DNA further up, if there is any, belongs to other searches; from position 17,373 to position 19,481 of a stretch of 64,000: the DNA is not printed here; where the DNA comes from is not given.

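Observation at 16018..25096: Eight-gene translationally coupled operon: tandem rhodanese, TorD-like chaperone, NrfD, Mo-subunit, FeS-subunit, small periplasmic protein and two giant multiheme cytochromes c (12 + 10 hemes)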

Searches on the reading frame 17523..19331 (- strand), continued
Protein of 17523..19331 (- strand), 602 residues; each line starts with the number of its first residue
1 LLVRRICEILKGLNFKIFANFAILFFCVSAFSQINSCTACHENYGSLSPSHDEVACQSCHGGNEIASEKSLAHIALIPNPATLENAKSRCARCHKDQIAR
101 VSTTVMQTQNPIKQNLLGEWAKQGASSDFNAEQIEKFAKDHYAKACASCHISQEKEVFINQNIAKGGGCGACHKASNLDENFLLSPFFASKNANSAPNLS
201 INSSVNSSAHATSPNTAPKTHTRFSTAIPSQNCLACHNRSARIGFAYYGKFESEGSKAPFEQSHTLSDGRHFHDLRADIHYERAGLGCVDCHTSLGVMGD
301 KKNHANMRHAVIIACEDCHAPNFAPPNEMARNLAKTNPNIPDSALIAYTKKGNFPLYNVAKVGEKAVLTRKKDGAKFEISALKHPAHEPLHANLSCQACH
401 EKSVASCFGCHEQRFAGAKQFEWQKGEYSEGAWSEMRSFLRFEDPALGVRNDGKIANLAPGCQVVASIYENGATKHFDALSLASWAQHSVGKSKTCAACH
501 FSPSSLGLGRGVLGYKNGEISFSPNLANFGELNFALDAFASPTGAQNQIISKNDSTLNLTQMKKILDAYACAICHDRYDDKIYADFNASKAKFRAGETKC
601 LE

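Call 33: search_protein_families(library=pfam, proteins=[L028:5113-6582:+, L028:6807-7616:+, L028:7642-8157:+, L028:8171-8776:+, L028:8773-9117:+, L028:9287-9868:+, L028:11704-12951:+, L028:12955-14769:-, L028:14784-16049:+], max_evalue=0.01)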
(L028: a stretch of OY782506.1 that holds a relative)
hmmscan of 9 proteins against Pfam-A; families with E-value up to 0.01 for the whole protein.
L028:5113-6582:+ (489 aa): 2 families
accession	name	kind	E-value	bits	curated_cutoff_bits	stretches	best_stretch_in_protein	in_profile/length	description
PF07992.20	Pyr_redox_2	-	1.3e-09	38.3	26.1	1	3-148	2-133/291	Pyridine nucleotide-disulphide oxidoreductase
PF06924.17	DUF1281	-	0.0036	17.3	27.3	1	160-288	25-146/177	Protein of unknown function (DUF1281)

L028:6807-7616:+ (269 aa): 1 family
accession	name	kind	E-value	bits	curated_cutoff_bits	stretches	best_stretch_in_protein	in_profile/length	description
PF01327.26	Pep_deformylase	-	2.8e-30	105.4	22.8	1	2-148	1-155/156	Polypeptide deformylase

L028:7642-8157:+ (171 aa): 1 family
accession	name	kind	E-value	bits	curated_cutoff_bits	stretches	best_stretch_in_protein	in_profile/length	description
PF04143.19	Sulf_transp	-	8.7e-19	68.6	27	1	5-156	175-308/310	Sulphur transport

L028:8171-8776:+ (201 aa): 2 families
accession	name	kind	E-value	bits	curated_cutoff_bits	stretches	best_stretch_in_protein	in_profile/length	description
PF04143.19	Sulf_transp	-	8.8e-16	58.8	27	1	44-188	10-150/310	Sulphur transport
PF20398.3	DUF6691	-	2.7e-05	24.9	27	1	95-140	85-130/142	Family of unknown function (DUF6691)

L028:8773-9117:+ (114 aa): 2 families
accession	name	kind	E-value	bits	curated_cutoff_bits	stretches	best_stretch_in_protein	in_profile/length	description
PF00515.34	TPR_1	-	0.0067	16.6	27.8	0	47-70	11-34/34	Tetratricopeptide repeat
PF18895.5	T4SS_pilin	-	0.0075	16.8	26.6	1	2-36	14-51/71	Type IV secretion system pilin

L028:9287-9868:+ (193 aa): 1 family
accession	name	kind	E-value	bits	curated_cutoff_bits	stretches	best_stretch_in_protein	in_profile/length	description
PF00581.25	Rhodanese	-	7e-10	39.7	22.2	1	41-157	3-99/102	Rhodanese-like domain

L028:11704-12951:+ (415 aa): 5 families
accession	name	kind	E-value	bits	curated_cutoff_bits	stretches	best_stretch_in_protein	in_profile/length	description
PF14522.11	Cytochrome_C7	-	3.9e-08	33.4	24.8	0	175-204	38-67/67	Cytochrome c7 and related cytochrome c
PF14537.11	Cytochrom_c3_2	-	4e-06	27.6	25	0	174-227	2-67/79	Cytochrome c3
PF22113.1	Mtrc-MtrF_II-IV_dom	-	2.6e-05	24.3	30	0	198-230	8-41/176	Outer membrane cytochrome MtrC/MtrF-like, domains II/IV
PF02085.21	Cytochrom_CIII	-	0.00018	22.3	22.9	0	172-203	68-101/101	Class III cytochrome C family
PF09699.15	Paired_CXXCH_1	-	0.0013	18.8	20.6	1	99-128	9-38/41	Doubled CXXCH motif (Paired_CXXCH_1)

L028:12955-14769:- (604 aa): 2 families
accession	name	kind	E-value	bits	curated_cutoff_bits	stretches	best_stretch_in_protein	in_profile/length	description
PF00905.27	Transpeptidase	-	3.3e-63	214.1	22.1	1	272-591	3-298/299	Penicillin binding protein transpeptidase domain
PF03717.20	PBP_dimer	-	4.2e-13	50.5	24.4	1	53-208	4-159/180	Penicillin-binding Protein dimerisation domain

L028:14784-16049:+ (421 aa): 1 family
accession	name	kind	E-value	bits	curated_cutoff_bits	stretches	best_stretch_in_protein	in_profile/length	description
PF01098.24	FTSW_RODA_SPOVE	-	3.7e-84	283.2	26.4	1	33-410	4-353/356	Cell cycle protein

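Call 36: search_protein_representatives(protein=window:17523-19331:-)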
Query: 602 residues. Proteins with E-value up to 0.001 (for the whole library): 710; up to 1e-10: 372; up to 1e-30: 157. The best 150 are listed.
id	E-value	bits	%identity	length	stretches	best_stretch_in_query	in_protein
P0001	0.0e+00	1332.0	97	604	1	4-602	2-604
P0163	2.6e-137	475.5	45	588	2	220-601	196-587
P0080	1.1e-131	456.9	45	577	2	221-601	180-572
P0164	4.2e-99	349.3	40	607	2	220-595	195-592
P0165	1.3e-91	324.6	37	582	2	220-597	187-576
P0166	1.1e-87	311.6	37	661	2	220-600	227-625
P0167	1.6e-86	307.8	38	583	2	219-601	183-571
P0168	2.9e-83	297.0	34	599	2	219-595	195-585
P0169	5.8e-77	276.2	38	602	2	217-598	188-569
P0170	7.6e-77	275.8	37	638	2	216-596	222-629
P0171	3.0e-76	273.8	37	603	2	217-600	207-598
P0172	8.1e-74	265.8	35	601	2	214-588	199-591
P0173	3.1e-69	250.7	35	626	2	220-587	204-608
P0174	3.6e-69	250.5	36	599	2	214-601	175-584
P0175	1.6e-68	248.3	37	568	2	221-592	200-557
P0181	1.0e-58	216.0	36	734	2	136-591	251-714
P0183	1.3e-57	212.3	34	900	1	33-592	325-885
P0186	3.1e-56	207.8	33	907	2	216-578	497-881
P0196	1.1e-52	196.0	35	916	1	34-577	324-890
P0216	5.1e-49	183.9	32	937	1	33-600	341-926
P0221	1.1e-47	179.5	30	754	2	221-577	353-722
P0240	1.8e-45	172.3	37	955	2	35-451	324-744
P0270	2.1e-41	158.8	32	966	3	36-320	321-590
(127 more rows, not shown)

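Call 38: search_solved_structures(query=A1, max_evalue=1)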
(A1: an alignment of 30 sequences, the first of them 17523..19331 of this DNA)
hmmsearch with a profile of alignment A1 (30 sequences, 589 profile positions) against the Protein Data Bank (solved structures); distinct sequences matched with E-value up to 1: 17.
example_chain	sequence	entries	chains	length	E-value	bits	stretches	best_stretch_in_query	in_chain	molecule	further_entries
1d4c_A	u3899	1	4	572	0.001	20.7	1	156-243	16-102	FLAVOCYTOCHROME C FUMARATE REDUCTASE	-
1d4d_A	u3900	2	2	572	0.001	20.6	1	156-243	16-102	FLAVOCYTOCHROME C FUMARATE REDUCTASE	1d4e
1kwj_A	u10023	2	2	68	0.0057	18.2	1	50-98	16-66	cytochrome c7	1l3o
1ehj_A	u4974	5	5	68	0.0065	18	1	49-98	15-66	CYTOCHROME C7 | CYTOCHROME C551.5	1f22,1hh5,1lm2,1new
3owm_A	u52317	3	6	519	0.018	16.5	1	36-103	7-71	Eight-heme nitrite reductase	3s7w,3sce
3rkh_A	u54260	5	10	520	0.018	16.5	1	36-103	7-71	Eight-heme nitrite reductase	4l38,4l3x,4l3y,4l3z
3uu9_A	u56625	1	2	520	0.018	16.5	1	36-103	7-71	Eight-heme nitrite reductase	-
4q4u_A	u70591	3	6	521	0.018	16.5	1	36-103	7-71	Eight-heme nitrite reductase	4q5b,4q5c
2zo5_A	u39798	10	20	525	0.018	16.5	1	35-103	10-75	Eight-heme nitrite reductase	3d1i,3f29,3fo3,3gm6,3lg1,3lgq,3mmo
2ot4_A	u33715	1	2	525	0.018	16.5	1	35-103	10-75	Eight-heme nitrite reductase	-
4q0t_A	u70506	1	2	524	0.018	16.5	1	35-103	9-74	Eight-heme nitrite reductase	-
5ze8_A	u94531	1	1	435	0.083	14.3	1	90-189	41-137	cytochrome c552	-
2j7a_A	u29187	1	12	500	0.17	13.3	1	48-119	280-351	CYTOCHROME C NITRITE REDUCTASE NRFA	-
2vr0_A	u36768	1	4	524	0.19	13.1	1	48-119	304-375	CYTOCHROME C NITRITE REDUCTASE, CATALYTIC SUBUNIT NFRA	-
6wfx_H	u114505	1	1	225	0.24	12.8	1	375-418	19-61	Fab395 heavy chain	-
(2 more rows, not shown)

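Call 47: predict_structure(alignment_id=A1)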
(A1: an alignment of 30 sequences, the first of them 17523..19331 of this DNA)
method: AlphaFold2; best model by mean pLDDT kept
length: 602 residues; sequences in the alignment: 30
mean_pLDDT: 53.0   pTM: 0.41
mean pLDDT of the five models: 53.0, 52.5, 49.9, 46.7, 45.9
residues with pLDDT >= 90: 20; 70-90: 92; 50-70: 188; < 50: 302
segments of 3 or more residues with pLDDT < 50: 29-33, 103-116, 118-126, 137-167, 177-218, 228-266, 273-277, 295-310, 384-445, 456-495, 526-532, 538-553, 598-602
pLDDT, mean of each block of 10 residues (from residue 1): 71 68 58 62 69 78 82 77 71 69 41 45 47 53 39 36 42 52 31 30 29 41 59 35 31 36 47 50 60 47 43 70 88 71 90 83 91 82 44 33 26 37 38 36 48 49 39 45 36 46 55 59 49 50 45 55 60 51 55 54 43
secondary structure, 60 per line:
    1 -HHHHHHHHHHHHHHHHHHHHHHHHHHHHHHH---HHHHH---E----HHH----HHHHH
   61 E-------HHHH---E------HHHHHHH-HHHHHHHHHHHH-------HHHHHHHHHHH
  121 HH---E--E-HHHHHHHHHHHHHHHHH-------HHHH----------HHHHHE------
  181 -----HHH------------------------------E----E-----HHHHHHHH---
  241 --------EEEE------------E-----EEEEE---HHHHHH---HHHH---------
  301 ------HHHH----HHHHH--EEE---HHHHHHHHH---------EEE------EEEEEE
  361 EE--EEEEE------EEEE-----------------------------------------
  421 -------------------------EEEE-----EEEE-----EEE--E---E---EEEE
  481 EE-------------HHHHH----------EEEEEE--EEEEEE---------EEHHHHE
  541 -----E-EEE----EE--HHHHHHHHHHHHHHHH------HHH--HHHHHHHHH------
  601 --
elements in order: H2-32 H36-40 H56-60 H69-72 H83-89 H91-102 H110-122 H131-147 H155-158 H169-173 H230-237 E249-252 E271-275 H279-284 H288-291 H307-310 H315-319 E322-324 H328-336 E346-348 E355-362 E365-369 E376-379 E446-449 E455-458 E464-466 E477-482 H496-500 E511-516 E519-524 H536-539 E548-550 H559-574 H586-594

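Call 49: search_protein_families(library=ncbifam, proteins=[L004:8805-9224:+, L004:9229-10023:+, L004:8480-8836:+, L004:10001-11740:+, L004:11728-13200:+, L028:8773-9117:+, L028:9287-9868:+], max_evalue=0.001)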
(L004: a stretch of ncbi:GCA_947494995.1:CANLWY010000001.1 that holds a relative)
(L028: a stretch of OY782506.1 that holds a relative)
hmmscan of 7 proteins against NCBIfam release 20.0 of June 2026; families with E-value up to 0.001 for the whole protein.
L004:8805-9224:+ (139 aa): 8 families
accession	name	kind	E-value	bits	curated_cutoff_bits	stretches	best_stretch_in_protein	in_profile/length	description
NF010001.0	PRK13474.1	subfamily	1.2e-16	60.6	154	1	69-137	90-160/178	cytochrome b6-f complex iron-sulfur subunit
NF045928.1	Cytb6fFeSPetC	equivalog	1.7e-16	60.1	250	1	65-134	87-158/179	cytochrome b6-f complex iron-sulfur subunit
TIGR01416.1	Rieske_proteo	equivalog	4.9e-15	56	97.4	1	51-134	86-171/176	ubiquinol-cytochrome c reductase iron-sulfur subunit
NF050121.1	bc1_QcrA_actin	exception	1.6e-11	44.3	275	1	75-133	238-299/319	cytochrome bc1 complex Rieske iron-sulfur subunit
NF041174.1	SDX_Thmprot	equivalog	1.5e-08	34.8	170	1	67-119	26-80/109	sulredoxin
TIGR02694.1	arsenite_ox_S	equivalog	2.1e-08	34.1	95.65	1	74-133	48-109/129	arsenate reductase (azurin) small subunit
NF058607.1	GlBtMonoOxGbcA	equivalog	2.7e-05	22.8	670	1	58-129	72-147/420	glycine betaine monooxygenase oxygenase subunit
NF007422.0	PRK09965.1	equivalog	0.00021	21.3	113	1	61-138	19-98/106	bifunctional 3-phenylpropionate/cinnamic acid dioxygenase ferredoxin subunit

L004:9229-10023:+ (264 aa): 4 families
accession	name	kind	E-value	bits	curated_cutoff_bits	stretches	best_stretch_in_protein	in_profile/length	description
NF040969.1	cytb_ExtP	equivalog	1e-21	77.7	290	1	8-166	30-196/205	selenite/tellurite reduction operon b-type cytochrome ExtP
NF002990.0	PRK03735.1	subfamily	2.5e-16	60.1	325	1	8-164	47-211/223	cytochrome b6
NF041076.1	cyt_b_SoxC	equivalog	1e-09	37.9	740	1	11-155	36-184/542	proton pump complex cytochrome B SoxC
NF050120.1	bc1_QcrB_actin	exception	1.7e-07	30.6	500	1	31-164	73-212/458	cytochrome bc1 complex cytochrome b subunit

L004:8480-8836:+ (118 aa): 0 families

L004:10001-11740:+ (579 aa): 8 families
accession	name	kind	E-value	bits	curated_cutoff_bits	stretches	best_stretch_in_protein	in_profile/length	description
NF040943.1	cytoc3_ExtM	equivalog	1.4e-79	268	800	1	32-561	15-585/599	selenite/tellurite reduction operon c-type cytochrome ExtM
NF040968.1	FeS_ExtO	equivalog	1.6e-18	66.7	200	2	364-493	222-361/416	selenite/tellurite reduction operon b-type cytochrome iron-sulfur cluster-binding subunit ExtO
NF040967.1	cytc_ExtN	equivalog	3e-18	65.9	200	2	364-494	222-363/415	selenite/tellurite reduction operon c-type cytochrome ExtN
TIGR03508.1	decahem_SO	subfamily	3.2e-07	30.1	192.2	1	60-205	5-127/258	DmsE family decaheme c-type cytochrome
NF045722.1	c3_cytochr_TmcA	equivalog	6.5e-07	29.2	114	1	242-292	45-92/125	acidic tetraheme cytochrome c3 TmcA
TIGR03153.1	cytochr_NrfH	equivalog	8.3e-07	29.1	134.2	0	11-68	3-63/138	cytochrome c nitrite reductase small subunit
TIGR04257.1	nanowire_3heme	domain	6.6e-06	26.2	40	1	246-290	18-61/75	c(7)-type cytochrome triheme domain-containing protein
NF041028.1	decahem_GSU2203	exception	0.00024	20.4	325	0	244-290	92-135/317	GSU2203 family decaheme c-type cytochrome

L004:11728-13200:+ (490 aa): 5 families
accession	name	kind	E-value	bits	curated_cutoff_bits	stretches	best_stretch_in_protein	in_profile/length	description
NF040943.1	cytoc3_ExtM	equivalog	4.3e-38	131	800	2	15-266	18-280/599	selenite/tellurite reduction operon c-type cytochrome ExtM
NF040967.1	cytc_ExtN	equivalog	1.3e-27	96.7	200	1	182-338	121-275/415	selenite/tellurite reduction operon c-type cytochrome ExtN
NF040968.1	FeS_ExtO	equivalog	1.5e-27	96.4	200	1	182-338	121-274/416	selenite/tellurite reduction operon b-type cytochrome iron-sulfur cluster-binding subunit ExtO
TIGR03507.1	decahem_SO1788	subfamily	1.6e-08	33.5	209.3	1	151-263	576-665/672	OmcA/MtrC family decaheme c-type cytochrome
NF045713.1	CxxCH_16_HmcA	equivalog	4.1e-08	32.3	400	1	238-340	334-427/541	sulfate respiration complex hexadecaheme cytochrome HmcA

L028:8773-9117:+ (114 aa): 0 families

L028:9287-9868:+ (193 aa): 5 families
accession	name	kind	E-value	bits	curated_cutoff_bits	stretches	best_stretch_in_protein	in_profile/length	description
NF006444.0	PRK08762.1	equivalog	2.5e-07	29.7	449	1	106-162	56-112/387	molybdopterin-synthase adenylyltransferase MoeB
NF001133.1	PRK00142.1-1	equivalog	8.5e-06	25.5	170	1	27-154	97-200/229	oxygen-dependent tRNA uridine(34) hydroxylase TrhO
NF045521.1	rhoda_near_glyco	subfamily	0.00013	21.8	145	0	96-153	46-104/144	rhodanese homology domain-containing protein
NF045694.1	seleno_TsoB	exception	0.00019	19.6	805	1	16-170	22-162/572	rhodanese/DsbD fusion-like selenoprotein TsoB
NF008750.0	PRK11784.1-2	equivalog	0.00026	20.2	241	1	47-154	9-122/346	tRNA 2-selenouridine(34) synthase MnmH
